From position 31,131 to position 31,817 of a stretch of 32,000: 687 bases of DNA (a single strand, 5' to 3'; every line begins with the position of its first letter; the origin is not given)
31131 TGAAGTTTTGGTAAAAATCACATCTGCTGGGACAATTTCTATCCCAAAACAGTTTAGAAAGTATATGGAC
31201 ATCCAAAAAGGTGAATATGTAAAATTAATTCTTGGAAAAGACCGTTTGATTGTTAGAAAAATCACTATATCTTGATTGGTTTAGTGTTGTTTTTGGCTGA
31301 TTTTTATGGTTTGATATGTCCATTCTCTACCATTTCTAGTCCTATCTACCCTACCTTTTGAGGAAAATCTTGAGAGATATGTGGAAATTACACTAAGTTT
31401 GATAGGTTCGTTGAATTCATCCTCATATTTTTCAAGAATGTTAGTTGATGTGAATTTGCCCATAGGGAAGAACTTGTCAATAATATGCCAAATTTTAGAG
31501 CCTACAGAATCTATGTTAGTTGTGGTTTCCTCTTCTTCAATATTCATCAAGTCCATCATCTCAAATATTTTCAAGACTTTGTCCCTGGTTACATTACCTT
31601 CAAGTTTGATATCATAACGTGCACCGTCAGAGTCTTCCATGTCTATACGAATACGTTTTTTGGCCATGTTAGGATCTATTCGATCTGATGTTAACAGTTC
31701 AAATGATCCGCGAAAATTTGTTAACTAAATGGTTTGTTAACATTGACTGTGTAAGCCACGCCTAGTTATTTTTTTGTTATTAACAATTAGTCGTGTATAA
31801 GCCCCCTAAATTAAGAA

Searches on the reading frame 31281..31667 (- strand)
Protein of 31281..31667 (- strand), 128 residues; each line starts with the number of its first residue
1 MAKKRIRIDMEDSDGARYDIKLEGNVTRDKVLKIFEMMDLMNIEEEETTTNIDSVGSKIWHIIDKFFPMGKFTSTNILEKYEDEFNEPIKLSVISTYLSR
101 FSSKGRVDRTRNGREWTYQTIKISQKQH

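Call 6: search_protein_families(library=pfam, proteins=[window:31281-31667:-])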
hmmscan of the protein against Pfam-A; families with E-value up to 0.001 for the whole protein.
window:31281-31667:- (128 aa): 0 families

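Call 8: find_encoding_contigs(protein=window:31281-31667:-, flank=10000, max_places=10)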
Protein window:31281-31667:- (128 aa): 10 contigs read that carry it; 9 places shown.
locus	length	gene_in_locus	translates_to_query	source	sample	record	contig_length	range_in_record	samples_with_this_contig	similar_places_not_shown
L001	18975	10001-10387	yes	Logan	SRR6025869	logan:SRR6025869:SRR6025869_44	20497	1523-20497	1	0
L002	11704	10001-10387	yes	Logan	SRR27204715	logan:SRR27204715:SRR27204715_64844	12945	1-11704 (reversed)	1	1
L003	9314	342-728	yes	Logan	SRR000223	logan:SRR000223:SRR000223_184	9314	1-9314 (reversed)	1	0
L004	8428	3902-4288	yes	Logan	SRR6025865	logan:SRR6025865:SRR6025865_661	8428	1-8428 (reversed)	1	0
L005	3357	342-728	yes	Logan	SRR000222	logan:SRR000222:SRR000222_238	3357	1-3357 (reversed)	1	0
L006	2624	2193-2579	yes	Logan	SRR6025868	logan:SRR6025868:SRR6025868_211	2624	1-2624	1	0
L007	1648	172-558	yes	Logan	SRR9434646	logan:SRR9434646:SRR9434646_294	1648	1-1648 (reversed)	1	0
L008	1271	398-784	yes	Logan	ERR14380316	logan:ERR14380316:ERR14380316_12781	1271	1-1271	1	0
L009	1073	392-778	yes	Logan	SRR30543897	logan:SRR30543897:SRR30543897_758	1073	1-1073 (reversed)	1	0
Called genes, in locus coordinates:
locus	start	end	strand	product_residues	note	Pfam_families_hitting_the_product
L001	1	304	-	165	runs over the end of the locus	-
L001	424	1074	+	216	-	PF13840:ACT_7 (weak)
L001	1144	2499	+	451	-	PF07992:Pyr_redox_2, PF00070:Pyr_redox, PF22366:NDH2_C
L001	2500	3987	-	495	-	PF00160:Pro_isomerase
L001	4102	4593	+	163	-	-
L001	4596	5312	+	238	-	PF00590:TP_methylase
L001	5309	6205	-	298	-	-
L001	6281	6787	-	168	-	PF01944:SpoIIM (weak)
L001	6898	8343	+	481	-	PF01336:tRNA_anti-codon (weak), PF00149:Metallophos, PF04042:DNA_pol_E_B, PF12850:Metallophos_2 (weak)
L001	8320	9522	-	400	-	PF05621:TniB (weak), PF13191:AAA_16, PF01637:ATPase_2 (weak), PF24883:NPHP3_N (weak), PF00004:AAA, PF13401:AAA_22, PF22703:Cdc6_lid, PF09079:WHD_Cdc6, +2 more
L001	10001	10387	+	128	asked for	-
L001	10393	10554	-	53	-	PF04014:MazE_antitoxin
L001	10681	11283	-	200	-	PF13463:HTH_27 (weak)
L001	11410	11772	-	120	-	-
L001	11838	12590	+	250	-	PF00478:IMPDH, PF01884:PcrB, PF00977:His_biosynth (weak)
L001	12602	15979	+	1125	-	PF03833:PolC_DP2_N, PF24844:PolC_DP2_central, PF24846:PolC_DP2_cat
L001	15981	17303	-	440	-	PF00464:SHMT, PF00155:Aminotran_1_2, PF01212:Beta_elim_lyase (weak)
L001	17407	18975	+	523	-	?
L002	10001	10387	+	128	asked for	-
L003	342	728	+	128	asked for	-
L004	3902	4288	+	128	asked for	-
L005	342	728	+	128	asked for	-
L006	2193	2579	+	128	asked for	-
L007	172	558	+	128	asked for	-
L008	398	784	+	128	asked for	-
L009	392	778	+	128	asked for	-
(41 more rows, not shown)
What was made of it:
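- On Archaeal Orc1/Cdc6-dependent chromosomal origin (ORB-type oriC): Precomputed Pfam hits include AAA, Cdc6_lid and WHD_Cdc6 (call 8).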

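Call 11: search_protein_families(library=ncbifam, proteins=[L001:8320-9522:-, L001:6898-8343:+, window:31281-31667:-])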
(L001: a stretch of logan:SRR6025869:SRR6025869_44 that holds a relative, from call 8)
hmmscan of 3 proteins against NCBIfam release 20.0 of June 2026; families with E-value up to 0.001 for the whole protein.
L001:8320-9522:- (400 aa): 14 families
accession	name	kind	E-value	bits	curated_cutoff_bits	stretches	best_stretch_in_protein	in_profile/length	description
NF001625.0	PRK00411.1-3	equivalog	4.2e-121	404.5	501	1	4-399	6-402/415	ORC1-type DNA replication protein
TIGR02928.1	TIGR02928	subfamily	4.1e-110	368.1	181.3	1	18-379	1-366/366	orc1/cdc6 family replication initiation protein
NF001624.0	PRK00411.1-2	subfamily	7.3e-59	199.5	354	1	17-390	12-372/374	ORC1-type DNA replication protein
NF001623.0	PRK00411.1-1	equivalog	2.3e-54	184.7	311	1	8-383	7-391/411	ORC1-type DNA replication protein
NF001626.0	PRK00411.1-5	equivalog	4e-50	170.7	417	1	15-387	13-371/374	ORC1-type DNA replication protein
NF009067.0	PRK12402.1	equivalog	3e-07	29.7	317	0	38-89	17-68/340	replication factor C small subunit 2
NF001679.0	PRK00440.1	equivalog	2.6e-06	26.8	303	0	226-356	166-294/322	replication factor C small subunit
NF003069.1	PRK03992.1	subfamily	2.6e-05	23.6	500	0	57-81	165-189/379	proteasome-activating nucleotidase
NF047748.1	PrtsmActNtasePan1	equivalog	6.7e-05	22.1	750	0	56-81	181-206/405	proteasome-activating nucleotidase Pan1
NF047747.1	PrtsmActNtasePan2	equivalog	8.1e-05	22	700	0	56-81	184-209/397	proteasome-activating nucleotidase Pan2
NF010248.0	PRK13695.1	equivalog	0.00018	21.3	156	0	59-84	5-30/180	NTPase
TIGR01242.2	TIGR01242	subfamily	0.00035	19.7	500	0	57-82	148-173/362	proteasome-activating nucleotidase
TIGR03689.1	pup_AAA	equivalog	0.00046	19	504.75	1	56-157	215-300/512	proteasome ATPase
NF005304.0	PRK06835.1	equivalog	0.00085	18.5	215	0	48-76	175-202/330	ATP-binding protein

L001:6898-8343:+ (481 aa): 6 families
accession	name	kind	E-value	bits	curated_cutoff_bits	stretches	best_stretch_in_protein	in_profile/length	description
NF003118.0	PRK04036.1-3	equivalog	3.3e-169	563.9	445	1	4-472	4-480/481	DNA-directed DNA polymerase II small subunit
NF003120.0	PRK04036.1-5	equivalog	2.9e-123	412.2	671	1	50-460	122-536/547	DNA-directed DNA polymerase II small subunit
NF003119.0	PRK04036.1-4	equivalog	1.1e-94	318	823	1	43-465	156-575/590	DNA-directed DNA polymerase II small subunit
NF003117.0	PRK04036.1-2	equivalog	3.4e-92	309.9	993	1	89-466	249-638/650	DNA-directed DNA polymerase II small subunit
NF003116.0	PRK04036.1-1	equivalog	7.7e-89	298.7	425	1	72-469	130-527/530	DNA-directed DNA polymerase II small subunit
NF053861.1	DS8_antiphage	equivalog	2.8e-05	22.1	790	1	221-309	2-84/994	anti-phage protein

window:31281-31667:- (128 aa): 1 family
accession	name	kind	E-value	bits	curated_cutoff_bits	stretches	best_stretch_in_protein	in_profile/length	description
TIGR02698.1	CopY_TcrY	equivalog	0.00062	20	121.95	1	60-125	7-69/130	CopY/TcrY family copper transport repressor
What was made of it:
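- On Archaeal Orc1/Cdc6-dependent chromosomal origin (ORB-type oriC): It scores 368 bits against TIGR02928, above the 181-bit cut-off (call 11).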

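Call 13: find_homologous_proteins(query=L001:8320-9522:-, max_evalue=1e-20)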
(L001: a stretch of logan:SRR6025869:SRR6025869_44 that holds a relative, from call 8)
Query L001:8320-9522:- (400 aa): 7875 proteins with E <= 1e-20 among 8000 candidates; the best 120 are listed.
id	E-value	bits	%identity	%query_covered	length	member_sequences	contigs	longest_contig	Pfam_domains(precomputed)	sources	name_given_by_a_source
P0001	8.9e-250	846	100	100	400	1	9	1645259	PF22703.3,PF24883.3,PF05729.19,PF22606.3,PF00004.36,PF13401.13,PF01637.25,PF05621.18,PF09079.18,PF13191.13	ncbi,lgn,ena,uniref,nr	ncbi:Cdc6/Cdc18 family protein [Nitrosopumilus maritimus]|uniref:ORC1-type DNA replication protein n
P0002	4.6e-249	844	100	100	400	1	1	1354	PF22703.3,PF24883.3,PF05729.19,PF22606.3,PF00004.36,PF13401.13,PF01637.25,PF05621.18,PF09079.18,PF13191.13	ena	-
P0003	6.1e-249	843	100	100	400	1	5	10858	PF22703.3,PF24883.3,PF05729.19,PF22606.3,PF00004.36,PF13401.13,PF01637.25,PF05621.18,PF09079.18,PF13191.13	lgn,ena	-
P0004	6.5e-249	843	100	100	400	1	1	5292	PF22703.3,PF24883.3,PF05729.19,PF22606.3,PF00004.36,PF13401.13,PF01637.25,PF05621.18,PF09079.18,PF13191.13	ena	-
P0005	1.5e-248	842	99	100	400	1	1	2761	PF22703.3,PF24883.3,PF05729.19,PF22606.3,PF00004.36,PF13401.13,PF01637.25,PF05621.18,PF09079.18,PF13191.13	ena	-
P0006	2.2e-248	841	99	100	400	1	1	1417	PF22703.3,PF24883.3,PF05729.19,PF22606.3,PF00004.36,PF13401.13,PF01637.25,PF05621.18,PF09079.18,PF13191.13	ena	-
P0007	2.3e-248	841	100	100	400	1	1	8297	PF22703.3,PF24883.3,PF05729.19,PF22606.3,PF00004.36,PF13401.13,PF01637.25,PF05621.18,PF09079.18,PF13191.13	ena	-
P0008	3.1e-248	841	99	100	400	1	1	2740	PF22703.3,PF07693.21,PF24883.3,PF05729.19,PF22606.3,PF00004.36,PF13401.13,PF01637.25,PF05621.18,PF09079.18,PF13191.13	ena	-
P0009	3.3e-248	841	99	100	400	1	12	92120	PF22703.3,PF24883.3,PF05729.19,PF22606.3,PF00004.36,PF13401.13,PF01637.25,PF05621.18,PF09079.18,PF13191.13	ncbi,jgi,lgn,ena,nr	ncbi:MAG: AAA family ATPase [Nitrosopumilus sp.]|jgi:cell division control protein 6|nr:AAA family A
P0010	4.7e-248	840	99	100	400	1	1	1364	PF22703.3,PF24883.3,PF05729.19,PF22606.3,PF00004.36,PF13401.13,PF01637.25,PF05621.18,PF09079.18,PF13191.13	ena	-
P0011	1.1e-247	839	99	100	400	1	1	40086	PF22703.3,PF07693.21,PF24883.3,PF05729.19,PF22606.3,PF00004.36,PF13401.13,PF01637.25,PF05621.18,PF09079.18,PF13191.13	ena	-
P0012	1.3e-247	839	99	100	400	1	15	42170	PF22703.3,PF07693.21,PF24883.3,PF05729.19,PF22606.3,PF00004.36,PF13401.13,PF01637.25,PF05621.18,PF09079.18,PF13191.13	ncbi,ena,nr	ncbi:MAG: AAA family ATPase [Nitrosopumilus sp.]|nr:MAG: AAA family ATPase [Nitrosopumilus sp.]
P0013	1.3e-247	839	99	100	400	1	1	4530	PF22703.3,PF07693.21,PF24883.3,PF05729.19,PF22606.3,PF00004.36,PF13401.13,PF01637.25,PF05621.18,PF09079.18,PF13191.13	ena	-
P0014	3.3e-247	837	99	100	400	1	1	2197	PF22703.3,PF24883.3,PF05729.19,PF22606.3,PF00004.36,PF13401.13,PF01637.25,PF05621.18,PF09079.18,PF13191.13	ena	-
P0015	4.7e-247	837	99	100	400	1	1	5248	PF22703.3,PF24883.3,PF05729.19,PF22606.3,PF00004.36,PF13401.13,PF01637.25,PF05621.18,PF09079.18,PF13191.13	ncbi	-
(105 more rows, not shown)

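Call 24: find_related_loci(query=A1, collection=genome_contigs, flank=4000)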
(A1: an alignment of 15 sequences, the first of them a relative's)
Query A1 (400 aa) in genome_contigs; peptide patterns used: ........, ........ (x = any residue, [..] = any of these).
600 stretches matched a pattern (row limit reached: there are more); 162 encode a relative of the query (tblastn E <= 1e-3); the best 80 are kept; 80 distinct loci.
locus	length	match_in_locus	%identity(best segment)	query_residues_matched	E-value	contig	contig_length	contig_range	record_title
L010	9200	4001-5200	96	1-400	0e+0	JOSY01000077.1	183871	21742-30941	Marine Group I thaumarchaeote SCGC AAA799-D11 AAA799D11_153, whole genome shotgun sequence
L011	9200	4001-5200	90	1-400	0e+0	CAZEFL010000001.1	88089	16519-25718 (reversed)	MAG TPA_asm: uncultured Nitrosopumilaceae archaeon isolate SRP260945_co1_458 genome assembly, contig: NODE_226_length_88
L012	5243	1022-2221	90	1-400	0e+0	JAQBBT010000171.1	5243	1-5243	MAG: Nitrososphaerota archaeon isolate MAG_349_bin-01 349_bin-01_ctg-171, whole genome shotgun sequence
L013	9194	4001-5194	89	1-398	0e+0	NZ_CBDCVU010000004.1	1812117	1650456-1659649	MAG: Nitrosopumilus sp. isolate d0d8156c-2fb4-46ba-bb7a-8f569bbeb246 contig_4, whole genome shotgun sequence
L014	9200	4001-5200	90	1-400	0e+0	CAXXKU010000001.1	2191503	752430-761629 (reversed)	MAG: Nitrosopumilus sp. isolate f837b10d-fa0a-4887-b276-3e9614c5383a genome assembly, contig: contig_1, whole genome sho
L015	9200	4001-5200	89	1-400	0e+0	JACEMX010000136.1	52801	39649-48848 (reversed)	MAG: Candidatus Nitrosomaritimum aestuariumsis isolate S2bin1 contig_1, whole genome shotgun sequence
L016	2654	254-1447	88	1-398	0e+0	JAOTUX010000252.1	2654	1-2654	MAG: Nitrosopumilus sp. isolate 13_May_SF_Bin26 13_May_SF_Bin26_scaffold_45924_c1, whole genome shotgun sequence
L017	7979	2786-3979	89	1-398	0e+0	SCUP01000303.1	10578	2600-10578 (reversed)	MAG: Nitrosarchaeum sp. isolate GW199_bin.3 GW199_bin.3-5406, whole genome shotgun sequence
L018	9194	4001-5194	88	1-398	0e+0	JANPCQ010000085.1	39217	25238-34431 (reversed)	MAG: Nitrosarchaeum sp. isolate VAR_78_metabat_484 VAR_78_k141_3536133, whole genome shotgun sequence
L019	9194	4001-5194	89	1-398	0e+0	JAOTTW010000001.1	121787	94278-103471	MAG: Nitrosopumilus sp. isolate 13_July_SF_Bin33 13_July_SF_Bin33_scaffold_35_c1, whole genome shotgun sequence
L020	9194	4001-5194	88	1-398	0e+0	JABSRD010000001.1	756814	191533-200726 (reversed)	MAG: Nitrosopumilus sp. isolate DT_77 DT-Nitrosopumilus-1_scaffold_1, whole genome shotgun sequence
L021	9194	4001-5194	88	1-398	0e+0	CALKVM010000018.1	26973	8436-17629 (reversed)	MAG: uncultured Candidatus Nitrosoarchaeum sp. isolate LH-05nov19-164 genome assembly, contig: LH-05nov19-C3442, whole g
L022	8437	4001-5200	87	1-400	0e+0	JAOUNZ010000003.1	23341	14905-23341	MAG: Nitrosopumilus sp. isolate 8_1_May_SF_Bin9 8_1_May_SF_Bin9_scaffold_223_c1, whole genome shotgun sequence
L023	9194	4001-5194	87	1-398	0e+0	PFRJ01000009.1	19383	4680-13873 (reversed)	MAG: Nitrosopumilales archaeon CG_4_9_14_0_2_um_filter_34_16 CG_4_9_14_0.2_um_filter_scaffold_1040_c, whole genome shotg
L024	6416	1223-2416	87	1-398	0e+0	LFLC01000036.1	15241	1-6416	MAG: Nitrosopumilus sp. LS_AOA contig13570, whole genome shotgun sequence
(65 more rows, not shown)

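Call 31: find_encoding_contigs(protein=P0001, flank=10000, max_places=2)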
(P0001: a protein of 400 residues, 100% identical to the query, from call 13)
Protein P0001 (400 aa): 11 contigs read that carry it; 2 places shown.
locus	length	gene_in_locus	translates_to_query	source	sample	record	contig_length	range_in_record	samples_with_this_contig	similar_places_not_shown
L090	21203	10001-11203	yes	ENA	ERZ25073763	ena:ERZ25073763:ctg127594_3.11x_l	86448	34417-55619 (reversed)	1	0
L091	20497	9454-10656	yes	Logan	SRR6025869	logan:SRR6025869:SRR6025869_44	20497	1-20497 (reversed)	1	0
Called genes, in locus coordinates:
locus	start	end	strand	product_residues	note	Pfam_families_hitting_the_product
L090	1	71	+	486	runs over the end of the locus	PF03951:Gln-synt_N, PF00120:Gln-synt_C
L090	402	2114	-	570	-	PF00118:Cpn60_TCP1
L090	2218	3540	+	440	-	PF00464:SHMT, PF00155:Aminotran_1_2 (weak), PF01212:Beta_elim_lyase (weak)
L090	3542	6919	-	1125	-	PF03833:PolC_DP2_N, PF24844:PolC_DP2_central, PF24846:PolC_DP2_cat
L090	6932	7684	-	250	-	PF00478:IMPDH, PF01884:PcrB, PF00977:His_biosynth (weak)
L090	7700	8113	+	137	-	-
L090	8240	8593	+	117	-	-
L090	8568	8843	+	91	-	PF13463:HTH_27 (weak)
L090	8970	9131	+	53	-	PF04014:MazE_antitoxin (weak)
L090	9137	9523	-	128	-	-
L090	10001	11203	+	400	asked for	PF05621:TniB (weak), PF13191:AAA_16, PF01637:ATPase_2 (weak), PF24883:NPHP3_N (weak), PF00004:AAA, PF13401:AAA_22, PF22703:Cdc6_lid, PF09079:WHD_Cdc6, +2 more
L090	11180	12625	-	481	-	PF01336:tRNA_anti-codon (faint), PF00149:Metallophos, PF04042:DNA_pol_E_B, PF12850:Metallophos_2 (weak)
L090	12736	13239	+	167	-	PF01944:SpoIIM (weak)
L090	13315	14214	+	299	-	PF00127:Copper-bind (weak)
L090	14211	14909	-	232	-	PF00590:TP_methylase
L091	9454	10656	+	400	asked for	PF05621:TniB (weak), PF13191:AAA_16, PF01637:ATPase_2 (weak), PF24883:NPHP3_N (weak), PF00004:AAA, PF13401:AAA_22, PF22703:Cdc6_lid, PF09079:WHD_Cdc6, +2 more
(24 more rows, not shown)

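Call 48: find_homologous_proteins(query=window:31281-31667:-, max_evalue=0.00001)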
Query window:31281-31667:- (128 aa): 3790 proteins with E <= 0.00001 among 3797 candidates; the best 120 are listed.
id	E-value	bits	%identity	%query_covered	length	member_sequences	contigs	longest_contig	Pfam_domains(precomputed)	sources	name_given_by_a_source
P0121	5.8e-78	277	100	100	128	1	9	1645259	-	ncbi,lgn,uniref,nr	ncbi:hypothetical protein [Nitrosopumilus maritimus]|uniref:Uncharacterized protein n=1 Tax=Nitrosop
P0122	7.8e-78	276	99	100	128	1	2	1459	-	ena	-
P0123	2.4e-77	275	98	100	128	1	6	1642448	-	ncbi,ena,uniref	ncbi:hypothetical protein [Nitrosopumilus sp.]|uniref:hypothetical protein n=1 Tax=Nitrosopumilus sp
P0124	3.2e-77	274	98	100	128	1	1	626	-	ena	-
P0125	3.4e-77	274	98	100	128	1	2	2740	-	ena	-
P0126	3.4e-77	274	98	100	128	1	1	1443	-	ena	-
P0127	3.7e-77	274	98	100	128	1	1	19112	-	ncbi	ncbi:MAG: hypothetical protein ACE5Q9_00540 [Nitrosopumilus sp.]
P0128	4.3e-77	274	97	100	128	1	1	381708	-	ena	-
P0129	1.1e-76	273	97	100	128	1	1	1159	-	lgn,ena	-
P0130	1.1e-76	273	97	100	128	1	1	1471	-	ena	-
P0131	1.6e-76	272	98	100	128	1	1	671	-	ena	-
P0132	3.1e-76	271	96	100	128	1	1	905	-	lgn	-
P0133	4.1e-76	271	97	100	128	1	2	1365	-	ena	-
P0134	4.3e-76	271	97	100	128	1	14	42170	-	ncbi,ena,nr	ncbi:MAG: hypothetical protein EA446_02950 [Nitrosopumilus sp.]|nr:MAG: hypothetical protein EA446_0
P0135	5.1e-76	270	96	100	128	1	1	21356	-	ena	-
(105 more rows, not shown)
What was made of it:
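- Orc1 and p128 are 100% identical to N. maritimus proteins found on a 1,645,259-bp contig (calls 13, 48).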

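Call 49: search_protein_families(library=pfam, proteins=[window:31281-31667:-], max_evalue=5)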
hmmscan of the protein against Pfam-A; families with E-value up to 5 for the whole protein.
window:31281-31667:- (128 aa): 2 families
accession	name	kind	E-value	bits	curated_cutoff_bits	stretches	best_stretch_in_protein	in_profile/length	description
PF03965.22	Penicillinase_R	-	0.001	19.9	22.6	1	60-119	6-63/115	Penicillinase repressor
PF12826.13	HHH_2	-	0.13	12.9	27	1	24-68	12-56/64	Helix-hairpin-helix motif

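Call 55: predict_structure(alignment_id=A2)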
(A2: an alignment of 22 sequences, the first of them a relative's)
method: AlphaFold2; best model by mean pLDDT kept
length: 128 residues; sequences in the alignment: 22
mean_pLDDT: 69.4   pTM: 0.44
mean pLDDT of the five models: 69.4, 61.4, 60.2, 48.5, 47.5
residues with pLDDT >= 90: 4; 70-90: 75; 50-70: 24; < 50: 25
segments of 3 or more residues with pLDDT < 50: 44-49, 105-111, 118-128
pLDDT, mean of each block of 10 residues (from residue 1): 72 77 78 73 50 78 83 85 86 80 52 49 31
secondary structure, 60 per line:
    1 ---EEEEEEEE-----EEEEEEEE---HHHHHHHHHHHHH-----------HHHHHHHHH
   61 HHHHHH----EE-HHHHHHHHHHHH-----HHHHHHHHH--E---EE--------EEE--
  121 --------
elements in order: E4-11 E17-24 H28-40 H52-66 H74-85 H91-99 E116-118

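Call 57: fold_search(model_id=the predicted structure, library=pdb)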
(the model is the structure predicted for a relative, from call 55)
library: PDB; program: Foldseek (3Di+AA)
matches with E <= 10: 402; with E <= 0.001: 0
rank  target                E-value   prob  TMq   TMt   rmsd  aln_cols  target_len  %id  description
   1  7vwv_B                3.6e-01  0.96  0.39  0.64   6.1        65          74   18  The crystal structure of African swine fever virus I73R (released 2022-11-16)
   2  9dxd_A                5.3e-01  0.06  0.16  0.05  22.3       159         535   12  attLmm bound serine integrase and RDF complex in the pre-rotation state (released 2026-01-21)
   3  7vwv_A                6.8e-01  0.89  0.38  0.65   6.2        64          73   19  The crystal structure of African swine fever virus I73R (released 2022-11-16)
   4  5zux_MODEL_1_A        6.8e-01  0.21  0.30  0.37  12.5        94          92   12  Solution Structure of the DNA complex of the C-terminal Domain of Rok (released 2018-10-17)
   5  8vj1_A                7.3e-01  0.35  0.29  0.44  10.5        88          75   10  Structure of C-terminal domain of telomere resolvase, ResT, from Borrelia garinii (released 2024-07-17)
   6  8vj1_B                8.8e-01  0.33  0.29  0.45  10.8        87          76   10  Structure of C-terminal domain of telomere resolvase, ResT, from Borrelia garinii (released 2024-07-17)
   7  7viv_A                1.0e+00  0.82  0.38  0.64   5.4        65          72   17  Crystal structure of the I73R from African Swine Fever Virus (released 2022-09-07)
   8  8ail_C                1.0e+00  0.69  0.21  0.46   2.7        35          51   34  Bacillus phage VMY22 p56 in complex with Bacillus weidmannii Ung (released 2023-06-21)
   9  6z01_A                1.1e+00  0.13  0.22  0.08  10.2       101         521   15  DNA Topoisomerase (released 2021-11-17)
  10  9ire_A                1.1e+00  0.33  0.35  0.30   9.1        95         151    9  CRYSTAL STRUCTURE OF Bacillus cereus FERRIC UPTAKE REGULATOR (released 2025-07-23)
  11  8ail_F                1.3e+00  0.63  0.21  0.44   2.7        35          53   34  Bacillus phage VMY22 p56 in complex with Bacillus weidmannii Ung (released 2023-06-21)
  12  3ol4_B                1.5e+00  0.21  0.31  0.39   7.5        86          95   14  Crystal structure of a putative uncharacterized protein from Mycobacterium smegmatis, an ortholog of Rv0543c (released 2010-09-08)
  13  9y66_A                1.5e+00  0.06  0.16  0.04  25.4       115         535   16  attLsym bound serine integrase complex in the dimeric state (released 2026-02-04)
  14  5owv_C                1.5e+00  0.02  0.13  0.04  29.0       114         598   15  An oligomerised bacterial dynamin pair provides a mechanism for the long-range sensing and tethering of membranes (released 2018-09-05)
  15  9dxf_A                1.6e+00  0.04  0.16  0.05  24.4       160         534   12  attLmm bound serine integrase and RDF complex in the post-rotation state (released 2026-01-21)
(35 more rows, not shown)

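Call 61: search_solved_structures(query=P0001, max_evalue=1e-10)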
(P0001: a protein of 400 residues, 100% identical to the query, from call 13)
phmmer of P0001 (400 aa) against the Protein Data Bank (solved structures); distinct sequences matched with E-value up to 1e-10: 17.
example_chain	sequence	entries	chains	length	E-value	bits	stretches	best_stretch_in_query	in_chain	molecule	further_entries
2v1u_A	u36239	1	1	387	1.4e-82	281.1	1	18-392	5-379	CELL DIVISION CONTROL PROTEIN 6 HOMOLOG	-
2qby_A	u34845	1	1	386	2.4e-82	280.3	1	17-389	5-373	Cell division control protein 6 homolog 1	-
2qby_B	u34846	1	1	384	6.1e-39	137.6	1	56-398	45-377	Cell division control protein 6 homolog 3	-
1fnn_A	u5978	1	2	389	6.1e-20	75.1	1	19-376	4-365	CELL DIVISION CONTROL PROTEIN 6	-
4xgc_A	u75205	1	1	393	1.3e-18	70.7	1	9-319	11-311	Origin recognition complex subunit 1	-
7jgr_A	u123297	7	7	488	2.4e-18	69.8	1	9-316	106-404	Origin recognition complex subunit 1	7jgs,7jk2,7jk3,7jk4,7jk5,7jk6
8rwv_F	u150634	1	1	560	3.9e-18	69.1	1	24-282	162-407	Cell division control protein 6 homolog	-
8s0e_G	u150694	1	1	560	4.3e-18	69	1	24-282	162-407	Cell division control protein 6 homolog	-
7jpo_A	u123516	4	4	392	4.6e-18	68.9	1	9-347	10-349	Origin recognition complex subunit 1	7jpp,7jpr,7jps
5uj7_A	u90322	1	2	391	4.9e-18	68.8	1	9-347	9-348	Origin recognition complex subunit 1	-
5ujm_A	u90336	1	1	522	1.2e-17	67.5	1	9-347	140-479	Origin recognition complex subunit 1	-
1w5s_A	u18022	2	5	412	2.1e-17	66.7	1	18-320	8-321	ORIGIN RECOGNITION COMPLEX SUBUNIT 2 ORC2 | ORC2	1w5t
7ctf_A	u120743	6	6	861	3.9e-17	65.8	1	9-347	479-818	Origin recognition complex subunit 1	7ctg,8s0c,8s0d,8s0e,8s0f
8rwv_A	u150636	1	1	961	4.8e-17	65.5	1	9-346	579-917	Origin recognition complex subunit 1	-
7jgr_G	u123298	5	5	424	2.4e-13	53.3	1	37-303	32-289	Cell division control protein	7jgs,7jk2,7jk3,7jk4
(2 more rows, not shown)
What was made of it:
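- On Archaeal Orc1/Cdc6-dependent chromosomal origin (ORB-type oriC): The protein aligns over its full length to 2V1U_A and 2QBY_A with E about 1e-82 (call 61).
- Closest known: Sulfolobus solfataricus oriC1 / Aeropyrum pernix oriC1 with Orc1-1. Same: The initiator is from the same clade (E about 1e-82, full length, call 61).
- Orc1 is most similar, over its full length, to the initiators crystallised on ORB DNA (call 61).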

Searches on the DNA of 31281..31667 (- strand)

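Call 41: search_rna_families(source=L091, start=8400, end=9600, threshold=evalue, max_evalue=1)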
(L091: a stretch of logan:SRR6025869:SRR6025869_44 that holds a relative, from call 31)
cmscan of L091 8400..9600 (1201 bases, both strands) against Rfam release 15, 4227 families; matches with E-value up to 1: 1.
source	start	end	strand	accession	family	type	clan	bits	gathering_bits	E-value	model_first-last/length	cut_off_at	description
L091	9442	9578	+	RF00586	SNORA12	Gene; snRNA; snoRNA; HACA-box;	-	17.4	45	0.94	1-148/148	no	Small nucleolar RNA SNORA12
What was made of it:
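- The Rfam search found nothing meaningful; the best hit was 17 bits with E = 0.94 (call 41).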
